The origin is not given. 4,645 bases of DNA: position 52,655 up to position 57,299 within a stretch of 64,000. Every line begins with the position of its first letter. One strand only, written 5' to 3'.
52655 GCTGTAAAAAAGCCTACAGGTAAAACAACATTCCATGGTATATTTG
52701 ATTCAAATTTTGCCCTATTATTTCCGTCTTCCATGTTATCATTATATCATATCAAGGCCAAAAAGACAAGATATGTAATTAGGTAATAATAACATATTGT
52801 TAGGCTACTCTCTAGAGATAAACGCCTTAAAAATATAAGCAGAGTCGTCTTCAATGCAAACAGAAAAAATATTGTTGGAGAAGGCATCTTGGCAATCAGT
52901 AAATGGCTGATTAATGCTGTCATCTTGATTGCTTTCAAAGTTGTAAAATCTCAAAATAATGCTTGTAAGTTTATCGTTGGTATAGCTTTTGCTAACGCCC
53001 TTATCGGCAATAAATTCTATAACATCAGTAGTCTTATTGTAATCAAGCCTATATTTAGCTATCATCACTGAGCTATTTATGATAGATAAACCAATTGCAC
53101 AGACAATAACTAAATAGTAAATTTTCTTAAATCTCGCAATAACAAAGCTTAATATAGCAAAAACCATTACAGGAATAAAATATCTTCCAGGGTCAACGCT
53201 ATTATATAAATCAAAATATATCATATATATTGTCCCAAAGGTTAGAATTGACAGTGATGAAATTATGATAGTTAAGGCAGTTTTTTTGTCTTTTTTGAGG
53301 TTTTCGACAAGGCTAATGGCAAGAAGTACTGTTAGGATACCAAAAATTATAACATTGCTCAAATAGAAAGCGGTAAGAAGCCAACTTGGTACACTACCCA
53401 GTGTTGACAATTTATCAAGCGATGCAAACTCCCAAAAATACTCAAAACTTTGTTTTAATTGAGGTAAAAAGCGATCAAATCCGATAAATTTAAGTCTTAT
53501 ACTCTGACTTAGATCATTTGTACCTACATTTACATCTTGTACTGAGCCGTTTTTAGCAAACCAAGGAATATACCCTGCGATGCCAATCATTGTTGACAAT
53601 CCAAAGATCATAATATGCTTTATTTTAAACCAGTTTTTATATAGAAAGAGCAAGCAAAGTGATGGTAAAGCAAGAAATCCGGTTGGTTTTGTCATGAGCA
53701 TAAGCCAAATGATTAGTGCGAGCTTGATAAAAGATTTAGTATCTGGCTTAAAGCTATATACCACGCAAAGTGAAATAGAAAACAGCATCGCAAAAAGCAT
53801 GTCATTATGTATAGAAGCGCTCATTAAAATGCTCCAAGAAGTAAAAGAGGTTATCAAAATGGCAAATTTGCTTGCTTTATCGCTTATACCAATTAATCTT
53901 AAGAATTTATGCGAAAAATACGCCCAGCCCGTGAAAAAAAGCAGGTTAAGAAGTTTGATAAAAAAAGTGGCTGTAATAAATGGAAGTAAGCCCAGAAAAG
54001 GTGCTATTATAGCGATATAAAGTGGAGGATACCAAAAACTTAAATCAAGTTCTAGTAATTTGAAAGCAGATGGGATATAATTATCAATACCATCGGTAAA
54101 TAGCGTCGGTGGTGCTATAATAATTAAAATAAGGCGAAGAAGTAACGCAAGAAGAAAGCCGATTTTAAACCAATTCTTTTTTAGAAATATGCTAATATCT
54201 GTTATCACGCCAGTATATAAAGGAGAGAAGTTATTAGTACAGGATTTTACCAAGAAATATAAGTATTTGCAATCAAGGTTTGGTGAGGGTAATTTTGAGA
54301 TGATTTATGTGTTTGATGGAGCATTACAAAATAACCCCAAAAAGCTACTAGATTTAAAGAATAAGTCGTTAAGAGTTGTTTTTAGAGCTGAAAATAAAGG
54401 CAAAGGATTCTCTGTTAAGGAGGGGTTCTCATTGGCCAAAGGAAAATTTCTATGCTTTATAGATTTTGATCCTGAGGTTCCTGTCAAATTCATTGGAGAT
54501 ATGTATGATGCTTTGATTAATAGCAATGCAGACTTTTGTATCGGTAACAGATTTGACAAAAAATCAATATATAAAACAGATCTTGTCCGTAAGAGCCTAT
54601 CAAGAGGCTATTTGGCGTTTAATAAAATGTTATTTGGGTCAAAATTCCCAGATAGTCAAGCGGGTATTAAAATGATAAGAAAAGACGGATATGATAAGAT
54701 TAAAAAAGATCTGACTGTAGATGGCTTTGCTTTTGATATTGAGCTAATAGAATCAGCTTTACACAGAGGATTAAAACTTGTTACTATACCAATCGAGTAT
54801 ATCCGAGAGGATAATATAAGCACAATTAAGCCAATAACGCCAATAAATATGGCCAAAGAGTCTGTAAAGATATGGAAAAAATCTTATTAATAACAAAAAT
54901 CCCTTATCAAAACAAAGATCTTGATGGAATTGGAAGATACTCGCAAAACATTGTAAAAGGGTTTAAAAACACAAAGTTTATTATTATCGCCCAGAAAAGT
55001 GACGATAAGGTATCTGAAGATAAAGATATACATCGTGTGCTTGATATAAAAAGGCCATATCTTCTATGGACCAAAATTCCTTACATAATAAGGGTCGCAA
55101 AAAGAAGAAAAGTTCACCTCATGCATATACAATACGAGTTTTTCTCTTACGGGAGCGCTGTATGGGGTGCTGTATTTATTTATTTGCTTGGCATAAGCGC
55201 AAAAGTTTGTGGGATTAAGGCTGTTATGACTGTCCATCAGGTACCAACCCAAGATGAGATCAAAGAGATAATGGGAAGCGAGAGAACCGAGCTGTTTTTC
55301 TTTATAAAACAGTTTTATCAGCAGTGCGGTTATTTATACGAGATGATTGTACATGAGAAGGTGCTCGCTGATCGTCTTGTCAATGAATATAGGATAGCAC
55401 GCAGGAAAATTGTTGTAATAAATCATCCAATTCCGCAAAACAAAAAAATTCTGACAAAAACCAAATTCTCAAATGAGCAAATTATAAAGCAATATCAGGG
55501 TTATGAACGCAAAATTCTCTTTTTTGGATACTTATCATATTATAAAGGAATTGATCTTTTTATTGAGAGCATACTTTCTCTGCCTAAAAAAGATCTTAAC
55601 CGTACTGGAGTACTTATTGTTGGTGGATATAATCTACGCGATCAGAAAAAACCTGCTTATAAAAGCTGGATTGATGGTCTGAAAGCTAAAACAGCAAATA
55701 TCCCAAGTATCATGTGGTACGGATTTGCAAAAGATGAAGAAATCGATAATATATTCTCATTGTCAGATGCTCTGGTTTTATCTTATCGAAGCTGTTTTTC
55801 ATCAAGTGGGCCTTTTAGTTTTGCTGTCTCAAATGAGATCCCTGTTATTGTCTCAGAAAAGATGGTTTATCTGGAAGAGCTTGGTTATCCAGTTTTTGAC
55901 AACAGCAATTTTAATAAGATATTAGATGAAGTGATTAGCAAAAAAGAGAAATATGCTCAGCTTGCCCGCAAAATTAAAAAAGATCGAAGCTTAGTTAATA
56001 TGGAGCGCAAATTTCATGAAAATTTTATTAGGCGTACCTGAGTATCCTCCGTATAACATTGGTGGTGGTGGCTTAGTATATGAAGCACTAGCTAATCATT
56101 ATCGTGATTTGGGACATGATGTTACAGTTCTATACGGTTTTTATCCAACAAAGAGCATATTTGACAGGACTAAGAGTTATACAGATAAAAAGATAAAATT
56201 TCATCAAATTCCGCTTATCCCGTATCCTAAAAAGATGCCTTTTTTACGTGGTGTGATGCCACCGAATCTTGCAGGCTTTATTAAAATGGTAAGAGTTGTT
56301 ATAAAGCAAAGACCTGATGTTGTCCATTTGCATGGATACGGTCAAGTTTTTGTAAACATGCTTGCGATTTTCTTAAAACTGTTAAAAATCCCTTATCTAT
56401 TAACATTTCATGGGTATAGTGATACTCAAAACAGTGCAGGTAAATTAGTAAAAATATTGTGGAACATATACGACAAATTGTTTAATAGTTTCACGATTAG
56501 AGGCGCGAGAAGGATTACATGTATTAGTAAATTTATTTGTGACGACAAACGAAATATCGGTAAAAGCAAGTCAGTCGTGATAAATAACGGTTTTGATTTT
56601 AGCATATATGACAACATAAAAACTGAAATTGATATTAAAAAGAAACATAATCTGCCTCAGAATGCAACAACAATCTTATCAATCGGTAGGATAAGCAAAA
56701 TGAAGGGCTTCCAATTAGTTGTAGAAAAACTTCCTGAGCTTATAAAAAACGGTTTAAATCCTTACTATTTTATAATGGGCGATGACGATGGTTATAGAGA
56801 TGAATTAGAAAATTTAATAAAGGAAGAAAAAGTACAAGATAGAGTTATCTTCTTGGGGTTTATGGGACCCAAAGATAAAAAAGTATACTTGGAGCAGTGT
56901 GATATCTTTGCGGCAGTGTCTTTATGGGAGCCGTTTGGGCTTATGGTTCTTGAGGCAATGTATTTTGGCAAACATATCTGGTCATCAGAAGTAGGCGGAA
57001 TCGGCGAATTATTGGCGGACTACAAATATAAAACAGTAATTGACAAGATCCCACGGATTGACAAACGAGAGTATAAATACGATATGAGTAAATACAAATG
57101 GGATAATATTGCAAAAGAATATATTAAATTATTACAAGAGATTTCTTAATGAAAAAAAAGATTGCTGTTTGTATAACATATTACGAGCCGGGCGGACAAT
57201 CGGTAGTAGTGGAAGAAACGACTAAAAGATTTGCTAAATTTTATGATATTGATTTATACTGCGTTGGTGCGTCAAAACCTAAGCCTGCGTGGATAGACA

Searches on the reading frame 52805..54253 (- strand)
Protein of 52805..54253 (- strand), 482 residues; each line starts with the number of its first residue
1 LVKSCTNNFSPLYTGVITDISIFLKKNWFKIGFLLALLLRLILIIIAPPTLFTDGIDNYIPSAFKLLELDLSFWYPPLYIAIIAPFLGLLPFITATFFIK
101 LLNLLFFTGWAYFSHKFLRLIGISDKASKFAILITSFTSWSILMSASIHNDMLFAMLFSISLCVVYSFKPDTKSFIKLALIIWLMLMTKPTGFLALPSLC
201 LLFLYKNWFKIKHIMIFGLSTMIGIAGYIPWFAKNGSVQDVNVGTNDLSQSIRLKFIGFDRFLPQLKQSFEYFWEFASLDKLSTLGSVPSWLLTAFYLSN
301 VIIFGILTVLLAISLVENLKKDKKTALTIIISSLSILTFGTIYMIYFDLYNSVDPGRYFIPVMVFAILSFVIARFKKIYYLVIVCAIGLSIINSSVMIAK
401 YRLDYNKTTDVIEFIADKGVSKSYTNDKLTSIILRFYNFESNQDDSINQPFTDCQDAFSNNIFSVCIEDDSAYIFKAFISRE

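Call 8: search_protein_families(library=pfam, proteins=[window:52805-54253:-])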
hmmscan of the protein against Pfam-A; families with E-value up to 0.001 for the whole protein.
window:52805-54253:- (482 aa): 0 families

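Call 36: search_protein_families(library=pfam, proteins=[window:52805-54253:-], max_evalue=1)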
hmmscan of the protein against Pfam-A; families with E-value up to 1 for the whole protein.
window:52805-54253:- (482 aa): 3 families
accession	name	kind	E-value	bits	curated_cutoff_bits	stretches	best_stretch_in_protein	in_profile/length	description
PF25612.1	DUF7940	-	0.13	13.3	27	0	315-373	2-52/63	Family of unknown function (DUF7940)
PF22798.2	DUF5817_CT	-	0.33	11.3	29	1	403-431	10-38/54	DUF5817, C-terminal domain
PF14937.11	DUF4500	-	0.52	10.8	27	0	212-234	33-55/81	Domain of unknown function (DUF4500)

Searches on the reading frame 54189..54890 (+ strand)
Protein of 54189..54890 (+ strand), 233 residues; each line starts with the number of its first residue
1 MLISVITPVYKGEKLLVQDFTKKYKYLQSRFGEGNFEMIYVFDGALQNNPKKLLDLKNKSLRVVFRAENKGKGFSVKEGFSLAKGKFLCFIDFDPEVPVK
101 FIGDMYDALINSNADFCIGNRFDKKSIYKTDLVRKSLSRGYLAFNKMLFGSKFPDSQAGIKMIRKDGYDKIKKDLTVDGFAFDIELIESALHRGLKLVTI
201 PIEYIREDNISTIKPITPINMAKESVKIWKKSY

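Call 8: search_protein_families(library=pfam, proteins=[window:54189-54890:+])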
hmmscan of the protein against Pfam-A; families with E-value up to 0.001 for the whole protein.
window:54189-54890:+ (233 aa): 1 family
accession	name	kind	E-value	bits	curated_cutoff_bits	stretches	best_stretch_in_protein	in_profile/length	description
PF00535.33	Glycos_transf_2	-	1.5e-14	54.7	23.3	1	4-171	1-167/168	Glycosyl transferase family 2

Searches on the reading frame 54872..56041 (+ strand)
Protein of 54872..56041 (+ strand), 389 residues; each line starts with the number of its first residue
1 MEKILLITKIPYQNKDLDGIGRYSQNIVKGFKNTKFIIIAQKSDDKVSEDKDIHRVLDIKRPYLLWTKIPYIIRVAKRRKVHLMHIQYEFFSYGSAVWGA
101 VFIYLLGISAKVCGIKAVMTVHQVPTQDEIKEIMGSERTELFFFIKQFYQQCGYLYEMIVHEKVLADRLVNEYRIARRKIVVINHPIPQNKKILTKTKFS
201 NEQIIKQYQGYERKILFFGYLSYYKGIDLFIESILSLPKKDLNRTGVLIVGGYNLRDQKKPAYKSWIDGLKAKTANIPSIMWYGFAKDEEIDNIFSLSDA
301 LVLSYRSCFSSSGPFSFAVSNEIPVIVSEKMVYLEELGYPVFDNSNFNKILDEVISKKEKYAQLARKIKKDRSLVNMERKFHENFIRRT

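Call 8: search_protein_families(library=pfam, proteins=[window:54872-56041:+])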
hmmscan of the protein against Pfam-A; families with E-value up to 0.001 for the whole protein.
window:54872-56041:+ (389 aa): 2 families
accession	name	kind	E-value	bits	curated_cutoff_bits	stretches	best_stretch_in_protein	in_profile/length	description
PF00534.26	Glycos_transf_1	-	4.7e-10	39.7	26.4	1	212-365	15-166/172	Glycosyl transferases group 1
PF13439.12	Glyco_transf_4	-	7.2e-07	29.8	28.5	1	18-187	2-166/170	Glycosyltransferase Family 4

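Call 34: search_protein_families(library=ncbifam, proteins=[window:54872-56041:+], max_evalue=0.00001)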
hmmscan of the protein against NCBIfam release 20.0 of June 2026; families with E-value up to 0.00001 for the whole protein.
window:54872-56041:+ (389 aa): 1 family
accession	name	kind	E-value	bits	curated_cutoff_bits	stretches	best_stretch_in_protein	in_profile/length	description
TIGR04157.1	glyco_rSAM_CFB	subfamily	4.2e-06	26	400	1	158-256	173-270/406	TIGR04157 family glycosyltransferase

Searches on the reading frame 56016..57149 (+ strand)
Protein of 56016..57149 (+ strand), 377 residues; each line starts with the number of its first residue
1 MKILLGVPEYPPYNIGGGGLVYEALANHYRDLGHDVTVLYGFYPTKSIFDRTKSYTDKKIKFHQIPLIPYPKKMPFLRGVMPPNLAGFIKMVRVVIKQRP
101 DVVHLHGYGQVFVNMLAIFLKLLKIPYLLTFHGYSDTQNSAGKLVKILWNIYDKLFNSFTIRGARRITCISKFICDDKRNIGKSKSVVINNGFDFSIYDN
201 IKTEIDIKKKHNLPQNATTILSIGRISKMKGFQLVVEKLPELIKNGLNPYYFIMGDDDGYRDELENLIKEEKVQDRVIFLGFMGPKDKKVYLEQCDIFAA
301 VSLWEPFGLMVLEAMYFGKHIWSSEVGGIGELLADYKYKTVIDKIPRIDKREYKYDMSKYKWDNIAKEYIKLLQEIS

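Call 8: search_protein_families(library=pfam, proteins=[window:56016-57149:+])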
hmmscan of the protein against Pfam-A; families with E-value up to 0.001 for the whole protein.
window:56016-57149:+ (377 aa): 6 families
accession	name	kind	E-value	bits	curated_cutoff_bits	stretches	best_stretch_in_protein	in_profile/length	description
PF00534.26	Glycos_transf_1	-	3.5e-29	102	26.4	1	206-343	4-141/172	Glycosyl transferases group 1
PF13439.12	Glyco_transf_4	-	1.6e-22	80.8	28.5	1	15-194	1-167/170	Glycosyltransferase Family 4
PF13692.12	Glyco_trans_1_4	-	3.4e-21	76.4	27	1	218-337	2-119/142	Glycosyl transferases group 1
PF13579.12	Glyco_trans_4_4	-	2.3e-14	54.5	29.7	1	16-191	1-157/158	Glycosyl transferase 4-like domain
PF08323.17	Glyco_transf_5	-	1.4e-05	25.4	22.7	0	2-47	1-47/239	Starch synthase catalytic domain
PF20706.3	GT4-conflict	-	1.8e-05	24.3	26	1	209-336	188-323/385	Family 4 Glycosyltransferase in conflict systems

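Call 34: search_protein_families(library=ncbifam, proteins=[window:56016-57149:+], max_evalue=0.00001)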
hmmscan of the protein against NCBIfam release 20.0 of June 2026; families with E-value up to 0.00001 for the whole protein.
window:56016-57149:+ (377 aa): 24 families
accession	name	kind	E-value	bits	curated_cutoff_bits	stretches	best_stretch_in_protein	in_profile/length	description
NF038295.1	EPS_HpsP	equivalog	4.5e-23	81.9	550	1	98-327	91-332/388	hormogonium polysaccharide biosynthesis glycosyltransferase HpsP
NF041876.1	EPS_EpsE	equivalog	1e-21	77.6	400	1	214-337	211-338/389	exopolysaccharide biosynthesis GT4 family glycosyltransferase EpsE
NF047684.1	TeichurnBiosyTuaC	equivalog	3.5e-20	72.3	550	1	1-344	1-339/391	teichuronic acid biosynthesis protein TuaC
TIGR03999.1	thiol_BshA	equivalog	9.4e-20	70.8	273.7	1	14-335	10-313/375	N-acetyl-alpha-D-glucosaminyl L-malate synthase BshA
TIGR02149.1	glgA_Coryne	subfamily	3.2e-18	66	302.4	1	2-360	2-348/391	glycogen synthase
NF038255.1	exopoly_VpsD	equivalog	1.7e-16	60.1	300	1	53-341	54-329/381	VpsD family glycosyltransferase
TIGR04157.1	glyco_rSAM_CFB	subfamily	7e-16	58.2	400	1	162-374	168-373/406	TIGR04157 family glycosyltransferase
TIGR02095.1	glgA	subfamily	2.5e-14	52.8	328.45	1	207-340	282-414/477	glycogen/starch synthase, ADP-glucose type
NF050063.1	ProtGlycPglJ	equivalog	1.1e-13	51.2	500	1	200-342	176-314/363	N-acetylgalactosamine-N,N'-diacetylbacillosaminyl-diphospho-undecaprenol 4-alpha-N-acetylgalactosaminyltransferase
NF012028.0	PRK15484.1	subfamily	5.7e-13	48.7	618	1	179-335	156-318/380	lipopolysaccharide N-acetylglucosaminyltransferase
TIGR04047.1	MSMEG_0565_glyc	hypoth_equivalog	6.8e-13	48.4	259.85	1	160-333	135-315/373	MSMEG_0565 family glycosyltransferase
TIGR04063.1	stp3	hypoth_equivalog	2.7e-12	46.3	442.05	1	90-337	83-337/397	TIGR04063 family PEP-CTERM/XrtA system glycosyltransferase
TIGR03088.1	stp2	hypoth_equivalog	3e-12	46.3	409.05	1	85-363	67-338/374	TIGR03088 family PEP-CTERM/XrtA system glycosyltransferase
NF001898.0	PRK00654.1-1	equivalog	6.2e-11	41.6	603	1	189-338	262-412/477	glycogen synthase GlgA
NF046085.1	XrtY_assoc_Gly1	equivalog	1.1e-10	40.9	400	1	95-364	94-350/387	XrtY-associated glycosyltransferase XYAG1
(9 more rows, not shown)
